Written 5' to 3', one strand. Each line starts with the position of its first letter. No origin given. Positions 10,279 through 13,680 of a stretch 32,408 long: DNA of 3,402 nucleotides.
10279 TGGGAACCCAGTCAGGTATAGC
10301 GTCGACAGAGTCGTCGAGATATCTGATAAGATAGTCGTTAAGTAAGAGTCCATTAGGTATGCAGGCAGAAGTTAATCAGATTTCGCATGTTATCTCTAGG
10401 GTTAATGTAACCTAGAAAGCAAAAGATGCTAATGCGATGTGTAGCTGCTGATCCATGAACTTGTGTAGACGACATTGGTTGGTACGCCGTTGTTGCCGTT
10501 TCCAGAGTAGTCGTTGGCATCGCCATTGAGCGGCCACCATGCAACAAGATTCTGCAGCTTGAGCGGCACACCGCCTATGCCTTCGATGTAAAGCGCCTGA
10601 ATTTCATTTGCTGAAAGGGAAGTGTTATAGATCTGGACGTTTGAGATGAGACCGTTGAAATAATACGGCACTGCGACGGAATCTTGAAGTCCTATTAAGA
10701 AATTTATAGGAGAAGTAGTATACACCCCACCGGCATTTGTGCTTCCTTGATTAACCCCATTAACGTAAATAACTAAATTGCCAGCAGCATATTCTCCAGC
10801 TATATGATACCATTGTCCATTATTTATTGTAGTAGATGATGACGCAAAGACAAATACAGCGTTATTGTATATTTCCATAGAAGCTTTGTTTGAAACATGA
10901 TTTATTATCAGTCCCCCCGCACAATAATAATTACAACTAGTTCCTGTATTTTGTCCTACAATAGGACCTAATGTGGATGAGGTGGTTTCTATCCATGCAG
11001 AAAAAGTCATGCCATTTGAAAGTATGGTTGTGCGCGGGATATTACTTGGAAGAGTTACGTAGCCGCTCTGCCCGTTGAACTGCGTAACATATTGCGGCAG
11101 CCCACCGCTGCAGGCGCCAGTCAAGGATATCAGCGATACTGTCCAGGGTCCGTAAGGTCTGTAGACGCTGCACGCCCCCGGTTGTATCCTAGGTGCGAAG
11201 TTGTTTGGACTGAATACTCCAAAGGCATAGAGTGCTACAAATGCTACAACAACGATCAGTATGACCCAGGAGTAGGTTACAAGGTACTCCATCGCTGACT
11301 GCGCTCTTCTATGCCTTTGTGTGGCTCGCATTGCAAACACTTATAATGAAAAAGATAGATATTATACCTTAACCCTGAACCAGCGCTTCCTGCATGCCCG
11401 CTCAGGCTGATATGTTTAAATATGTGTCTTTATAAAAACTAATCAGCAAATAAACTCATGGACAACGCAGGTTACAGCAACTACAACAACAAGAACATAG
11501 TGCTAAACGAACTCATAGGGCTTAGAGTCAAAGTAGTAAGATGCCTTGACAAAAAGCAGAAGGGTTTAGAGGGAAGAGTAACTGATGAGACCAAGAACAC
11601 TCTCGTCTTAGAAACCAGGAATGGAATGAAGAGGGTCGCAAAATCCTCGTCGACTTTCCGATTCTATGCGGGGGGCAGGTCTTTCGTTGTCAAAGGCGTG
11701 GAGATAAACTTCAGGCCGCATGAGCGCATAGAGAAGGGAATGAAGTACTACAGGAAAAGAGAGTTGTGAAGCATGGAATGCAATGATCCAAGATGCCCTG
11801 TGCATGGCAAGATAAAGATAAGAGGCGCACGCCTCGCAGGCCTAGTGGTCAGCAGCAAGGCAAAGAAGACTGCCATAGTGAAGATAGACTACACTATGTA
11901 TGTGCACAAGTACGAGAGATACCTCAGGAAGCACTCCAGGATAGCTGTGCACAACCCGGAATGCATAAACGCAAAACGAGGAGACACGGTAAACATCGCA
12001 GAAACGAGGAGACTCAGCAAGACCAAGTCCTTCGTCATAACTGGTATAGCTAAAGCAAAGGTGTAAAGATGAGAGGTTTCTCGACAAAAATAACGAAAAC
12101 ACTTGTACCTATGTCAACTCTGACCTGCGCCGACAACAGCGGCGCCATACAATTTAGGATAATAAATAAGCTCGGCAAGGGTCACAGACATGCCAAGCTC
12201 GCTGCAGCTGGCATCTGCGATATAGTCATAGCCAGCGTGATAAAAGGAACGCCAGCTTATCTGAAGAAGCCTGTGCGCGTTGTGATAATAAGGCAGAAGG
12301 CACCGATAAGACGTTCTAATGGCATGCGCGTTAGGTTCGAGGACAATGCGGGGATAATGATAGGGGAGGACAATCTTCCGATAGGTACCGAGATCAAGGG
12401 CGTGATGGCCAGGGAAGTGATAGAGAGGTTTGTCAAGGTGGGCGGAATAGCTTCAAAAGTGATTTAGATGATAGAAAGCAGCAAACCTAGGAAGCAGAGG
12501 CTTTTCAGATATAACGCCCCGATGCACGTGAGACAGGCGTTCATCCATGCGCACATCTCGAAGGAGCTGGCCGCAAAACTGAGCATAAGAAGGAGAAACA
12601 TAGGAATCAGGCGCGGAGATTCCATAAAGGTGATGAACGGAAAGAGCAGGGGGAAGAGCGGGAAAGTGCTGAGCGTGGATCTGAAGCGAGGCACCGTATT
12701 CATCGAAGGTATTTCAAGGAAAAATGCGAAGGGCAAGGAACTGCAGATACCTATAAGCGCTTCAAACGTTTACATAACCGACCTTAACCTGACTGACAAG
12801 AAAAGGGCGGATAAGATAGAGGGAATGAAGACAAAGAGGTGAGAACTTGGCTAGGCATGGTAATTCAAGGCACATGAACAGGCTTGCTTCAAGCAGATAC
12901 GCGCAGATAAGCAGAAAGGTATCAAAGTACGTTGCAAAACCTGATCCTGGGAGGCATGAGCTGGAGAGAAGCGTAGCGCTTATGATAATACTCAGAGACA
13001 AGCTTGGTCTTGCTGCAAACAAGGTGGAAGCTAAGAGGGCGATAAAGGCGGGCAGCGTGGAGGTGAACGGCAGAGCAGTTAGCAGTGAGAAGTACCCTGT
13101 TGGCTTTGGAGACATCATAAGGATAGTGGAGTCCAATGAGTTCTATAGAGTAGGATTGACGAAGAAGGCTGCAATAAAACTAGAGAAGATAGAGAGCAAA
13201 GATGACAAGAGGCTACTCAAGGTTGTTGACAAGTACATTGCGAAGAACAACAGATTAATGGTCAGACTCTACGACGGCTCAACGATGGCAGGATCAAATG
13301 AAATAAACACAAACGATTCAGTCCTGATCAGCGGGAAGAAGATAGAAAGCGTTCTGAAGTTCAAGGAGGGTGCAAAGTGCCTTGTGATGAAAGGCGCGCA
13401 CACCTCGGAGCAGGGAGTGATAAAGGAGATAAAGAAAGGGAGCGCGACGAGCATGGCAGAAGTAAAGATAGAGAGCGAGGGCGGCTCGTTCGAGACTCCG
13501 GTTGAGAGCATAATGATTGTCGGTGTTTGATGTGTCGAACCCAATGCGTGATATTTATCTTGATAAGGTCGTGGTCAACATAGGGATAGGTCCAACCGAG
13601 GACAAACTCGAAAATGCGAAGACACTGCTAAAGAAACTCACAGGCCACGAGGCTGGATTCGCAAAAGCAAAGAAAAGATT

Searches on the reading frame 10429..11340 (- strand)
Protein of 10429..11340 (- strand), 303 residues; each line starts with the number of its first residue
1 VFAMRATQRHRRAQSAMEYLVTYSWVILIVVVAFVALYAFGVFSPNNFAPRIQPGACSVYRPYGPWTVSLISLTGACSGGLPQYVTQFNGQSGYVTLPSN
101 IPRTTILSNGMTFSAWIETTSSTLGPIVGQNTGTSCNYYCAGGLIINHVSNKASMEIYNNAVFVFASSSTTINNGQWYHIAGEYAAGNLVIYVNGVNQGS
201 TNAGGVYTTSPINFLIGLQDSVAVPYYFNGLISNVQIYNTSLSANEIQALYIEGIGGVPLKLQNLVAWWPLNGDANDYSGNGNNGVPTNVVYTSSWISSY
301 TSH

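Call 80: search_protein_families(library=pfam, proteins=[window:10429-11340:-], max_evalue=0.001)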
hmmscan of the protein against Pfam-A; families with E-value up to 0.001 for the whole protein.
window:10429-11340:- (303 aa): 1 family
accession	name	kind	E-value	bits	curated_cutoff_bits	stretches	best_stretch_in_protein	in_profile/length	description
PF13385.13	Laminin_G_3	-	1.2e-22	81.2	27.6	1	89-248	1-151/151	Concanavalin A-like lectin/glucanases superfamily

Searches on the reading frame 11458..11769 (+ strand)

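Call 81: search_protein_families(library=pfam, proteins=[window:11458-11769:+], max_evalue=0.001)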
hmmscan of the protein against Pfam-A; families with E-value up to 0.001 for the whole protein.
window:11458-11769:+ (103 aa): 1 family
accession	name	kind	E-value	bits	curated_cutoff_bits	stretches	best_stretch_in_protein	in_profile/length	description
PF01868.21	RNase_P-MRP_p29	-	3.3e-21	75.5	27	1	13-93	2-84/84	Ribonuclease P/MRP, subunit p29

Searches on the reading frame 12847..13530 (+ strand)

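Call 81: search_protein_families(library=pfam, proteins=[window:12847-13530:+], max_evalue=0.001)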
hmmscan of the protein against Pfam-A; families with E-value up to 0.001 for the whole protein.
window:12847-13530:+ (227 aa): 3 families
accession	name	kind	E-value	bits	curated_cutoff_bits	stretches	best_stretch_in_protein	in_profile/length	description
PF00900.26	Ribosomal_S4e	-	9.3e-12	45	25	1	97-162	2-69/75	Ribosomal family S4e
PF01479.30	S4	-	8.5e-09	35.4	22.8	1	47-91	5-48/48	S4 domain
PF08071.17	RS4NT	-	6.7e-05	23.2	27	1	5-39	2-36/37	RS4NT (NUC023) domain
